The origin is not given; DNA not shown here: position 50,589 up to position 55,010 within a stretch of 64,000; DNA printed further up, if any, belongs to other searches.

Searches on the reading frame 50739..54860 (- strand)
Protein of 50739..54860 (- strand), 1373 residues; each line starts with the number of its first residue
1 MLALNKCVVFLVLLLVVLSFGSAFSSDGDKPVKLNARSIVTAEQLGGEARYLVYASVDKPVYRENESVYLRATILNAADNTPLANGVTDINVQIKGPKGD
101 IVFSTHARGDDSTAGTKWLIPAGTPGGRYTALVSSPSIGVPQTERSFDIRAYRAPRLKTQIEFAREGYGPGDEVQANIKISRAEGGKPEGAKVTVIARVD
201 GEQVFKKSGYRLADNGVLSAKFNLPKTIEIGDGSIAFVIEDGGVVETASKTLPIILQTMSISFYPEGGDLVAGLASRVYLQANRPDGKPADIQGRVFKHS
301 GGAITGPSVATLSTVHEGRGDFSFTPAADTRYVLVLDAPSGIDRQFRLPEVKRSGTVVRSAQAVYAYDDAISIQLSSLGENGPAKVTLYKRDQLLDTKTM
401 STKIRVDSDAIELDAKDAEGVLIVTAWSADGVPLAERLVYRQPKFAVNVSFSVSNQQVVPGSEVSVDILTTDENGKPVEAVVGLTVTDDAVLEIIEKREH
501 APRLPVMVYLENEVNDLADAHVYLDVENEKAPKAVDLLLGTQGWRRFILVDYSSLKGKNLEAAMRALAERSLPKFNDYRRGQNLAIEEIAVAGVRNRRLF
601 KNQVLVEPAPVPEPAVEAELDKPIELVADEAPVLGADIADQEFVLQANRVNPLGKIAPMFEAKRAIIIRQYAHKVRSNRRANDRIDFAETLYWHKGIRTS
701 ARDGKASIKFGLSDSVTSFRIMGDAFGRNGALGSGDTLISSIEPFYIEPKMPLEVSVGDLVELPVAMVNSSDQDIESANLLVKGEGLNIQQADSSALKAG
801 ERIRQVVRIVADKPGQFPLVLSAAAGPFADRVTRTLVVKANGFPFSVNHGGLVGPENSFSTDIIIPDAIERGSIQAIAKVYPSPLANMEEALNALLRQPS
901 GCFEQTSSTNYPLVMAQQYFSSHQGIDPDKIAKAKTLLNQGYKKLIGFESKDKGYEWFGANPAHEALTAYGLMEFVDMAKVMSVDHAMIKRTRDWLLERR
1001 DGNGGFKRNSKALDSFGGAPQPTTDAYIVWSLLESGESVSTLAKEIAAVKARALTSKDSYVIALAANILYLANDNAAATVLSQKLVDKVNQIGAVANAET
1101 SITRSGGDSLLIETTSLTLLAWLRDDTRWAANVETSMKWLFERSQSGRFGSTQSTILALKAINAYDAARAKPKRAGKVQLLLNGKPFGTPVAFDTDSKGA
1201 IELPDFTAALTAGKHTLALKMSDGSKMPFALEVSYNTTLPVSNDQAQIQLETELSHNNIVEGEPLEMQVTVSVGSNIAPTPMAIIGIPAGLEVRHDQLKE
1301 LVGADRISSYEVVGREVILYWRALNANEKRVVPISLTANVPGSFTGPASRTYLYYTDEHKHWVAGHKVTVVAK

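Call 3: search_protein_families(library=pfam, proteins=[window:50739-54860:-], max_evalue=0.01)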
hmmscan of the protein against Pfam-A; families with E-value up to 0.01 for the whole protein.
window:50739-54860:- (1373 aa): 5 families
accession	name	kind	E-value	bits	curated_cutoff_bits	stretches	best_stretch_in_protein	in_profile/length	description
PF07678.20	TED_complement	-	1.6e-30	106.7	22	1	885-1165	12-312/312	A-macroglobulin TED domain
PF01835.25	MG2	-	2.7e-13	50.5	32.8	1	53-148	2-95/96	MG2 domain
PF00207.28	A2M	-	2.3e-11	43.8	21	1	690-776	1-87/92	Alpha-2-macroglobulin family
PF17973.7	bMG10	-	0.0031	18.1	26.2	0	1254-1358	22-131/131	Bacterial Alpha-2-macroglobulin MG10 domain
PF07703.20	A2M_BRD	-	0.0035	18.1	22.7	0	444-493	88-139/140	Alpha-2-macroglobulin bait region domain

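Call 4: search_protein_families(library=ncbifam, proteins=[window:50739-54860:-], max_evalue=0.01)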
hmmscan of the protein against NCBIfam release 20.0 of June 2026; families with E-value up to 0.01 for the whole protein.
window:50739-54860:- (1373 aa): 1 family
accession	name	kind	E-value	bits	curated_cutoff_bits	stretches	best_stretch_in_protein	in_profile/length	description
NF004747.0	PRK06078.1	equivalog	0.0012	17.5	559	0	1046-1115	257-326/434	pyrimidine-nucleoside phosphorylase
